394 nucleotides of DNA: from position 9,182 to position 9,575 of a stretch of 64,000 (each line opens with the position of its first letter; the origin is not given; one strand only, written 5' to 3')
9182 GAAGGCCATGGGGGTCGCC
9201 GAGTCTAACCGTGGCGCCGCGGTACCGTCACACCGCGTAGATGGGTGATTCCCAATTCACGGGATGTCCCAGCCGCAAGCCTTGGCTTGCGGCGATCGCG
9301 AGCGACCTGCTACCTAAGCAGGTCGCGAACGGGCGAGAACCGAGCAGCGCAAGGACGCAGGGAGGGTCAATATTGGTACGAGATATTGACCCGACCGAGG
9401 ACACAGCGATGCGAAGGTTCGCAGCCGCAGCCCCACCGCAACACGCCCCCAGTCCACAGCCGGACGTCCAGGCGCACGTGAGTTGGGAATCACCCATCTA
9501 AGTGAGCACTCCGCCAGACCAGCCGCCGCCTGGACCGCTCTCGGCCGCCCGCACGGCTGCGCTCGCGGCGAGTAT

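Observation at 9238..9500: Four-copy intergenic element with a conserved ~110-nt core and three co-varying stems: candidate undescribed structured RNA or non-autonomous element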

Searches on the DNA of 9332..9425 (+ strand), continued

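Call 48: search_with_rna_model(model_id=R1, sources=[L119, L120, L121, L122, L100, L101, L102, L103, L104, L105, L106, L107, L108, L109, L110, L111, L112, L113, L114, L115, L116, L117, L118], max_evalue=0.001)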
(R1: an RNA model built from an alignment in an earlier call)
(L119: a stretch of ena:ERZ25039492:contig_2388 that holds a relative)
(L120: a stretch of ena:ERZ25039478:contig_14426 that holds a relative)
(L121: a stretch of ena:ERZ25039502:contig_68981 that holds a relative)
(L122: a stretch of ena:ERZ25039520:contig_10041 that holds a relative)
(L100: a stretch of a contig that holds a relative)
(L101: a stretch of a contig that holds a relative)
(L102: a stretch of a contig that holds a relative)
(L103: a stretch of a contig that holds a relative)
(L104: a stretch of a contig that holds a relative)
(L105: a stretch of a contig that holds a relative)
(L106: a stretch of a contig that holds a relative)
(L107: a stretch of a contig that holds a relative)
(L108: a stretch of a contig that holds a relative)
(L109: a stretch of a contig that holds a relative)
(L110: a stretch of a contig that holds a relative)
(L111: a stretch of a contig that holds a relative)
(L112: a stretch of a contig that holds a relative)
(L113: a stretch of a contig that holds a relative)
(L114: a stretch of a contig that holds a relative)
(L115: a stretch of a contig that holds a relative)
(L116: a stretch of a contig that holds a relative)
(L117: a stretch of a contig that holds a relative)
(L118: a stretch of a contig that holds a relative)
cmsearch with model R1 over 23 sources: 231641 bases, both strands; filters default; matches with E-value up to 0.001: 27.
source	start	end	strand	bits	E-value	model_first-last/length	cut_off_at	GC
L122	7660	7749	-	88.4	1.7e-22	1-91/91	no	0.66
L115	4707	4796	+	87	4.3e-22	1-91/91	no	0.69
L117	5656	5747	-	86.4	6.8e-22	1-91/91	no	0.7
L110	5602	5691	-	86.3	6.8e-22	1-91/91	no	0.63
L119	6216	6308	-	85.2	1.4e-21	1-91/91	no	0.66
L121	6216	6308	-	85.2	1.4e-21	1-91/91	no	0.66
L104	3486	3579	-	84.6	2.2e-21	1-91/91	no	0.65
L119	9864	9953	+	81.6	1.6e-20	1-91/91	no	0.59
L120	9864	9953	+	81.6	1.6e-20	1-91/91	no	0.59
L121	9864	9953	+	81.6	1.6e-20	1-91/91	no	0.59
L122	9864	9953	+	81.6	1.6e-20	1-91/91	no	0.59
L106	5162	5254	-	80.6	3.1e-20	1-91/91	no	0.66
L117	928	1019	-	78.7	1.1e-19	1-91/91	no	0.68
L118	7069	7162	-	73.6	3.2e-18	1-91/91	no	0.7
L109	6809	6900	-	73.6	3.2e-18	1-91/91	no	0.71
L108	3362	3454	+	73.4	3.6e-18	1-91/91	no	0.67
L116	2259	2347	-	72.8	5.2e-18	1-91/91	no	0.67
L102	794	885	-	71.8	1e-17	1-91/91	no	0.65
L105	5777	5867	+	71.4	1.4e-17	1-91/91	no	0.74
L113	1376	1466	-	65.8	5.4e-16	1-91/91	no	0.73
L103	5709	5798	+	64.9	9.8e-16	1-91/91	no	0.72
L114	5179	5267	-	58.6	6.5e-14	1-91/91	no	0.74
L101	7633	7720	-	58.2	8.2e-14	1-91/91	no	0.72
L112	5542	5630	-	57.8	1.1e-13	1-91/91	no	0.74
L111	2754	2843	+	57.5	1.4e-13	1-91/91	no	0.74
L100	6126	6213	+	54.9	7.4e-13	1-91/91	no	0.65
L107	4586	4656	+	53.4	2.1e-12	11-81/91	no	0.73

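Call 55: search_with_rna_model(model_id=R1, sources=[L124, L125, L126, L127, L128, L129, L130], max_evalue=0.01)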
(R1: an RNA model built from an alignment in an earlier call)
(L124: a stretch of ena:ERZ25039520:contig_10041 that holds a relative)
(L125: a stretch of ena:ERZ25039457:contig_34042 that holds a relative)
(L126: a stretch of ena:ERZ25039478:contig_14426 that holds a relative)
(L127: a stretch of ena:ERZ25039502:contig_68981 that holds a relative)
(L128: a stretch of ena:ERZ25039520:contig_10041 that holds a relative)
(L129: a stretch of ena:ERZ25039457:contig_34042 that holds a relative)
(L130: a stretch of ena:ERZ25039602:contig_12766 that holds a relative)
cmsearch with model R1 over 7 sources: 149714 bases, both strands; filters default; matches with E-value up to 0.01: 5.
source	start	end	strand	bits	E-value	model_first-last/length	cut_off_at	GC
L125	19328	19417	-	81.6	1e-20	1-91/91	no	0.59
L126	19316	19405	-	81.6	1e-20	1-91/91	no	0.59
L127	19316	19405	-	81.6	1e-20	1-91/91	no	0.59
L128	19318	19407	-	81.6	1e-20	1-91/91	no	0.59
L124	9766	9859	-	78.9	5.9e-20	1-91/91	no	0.6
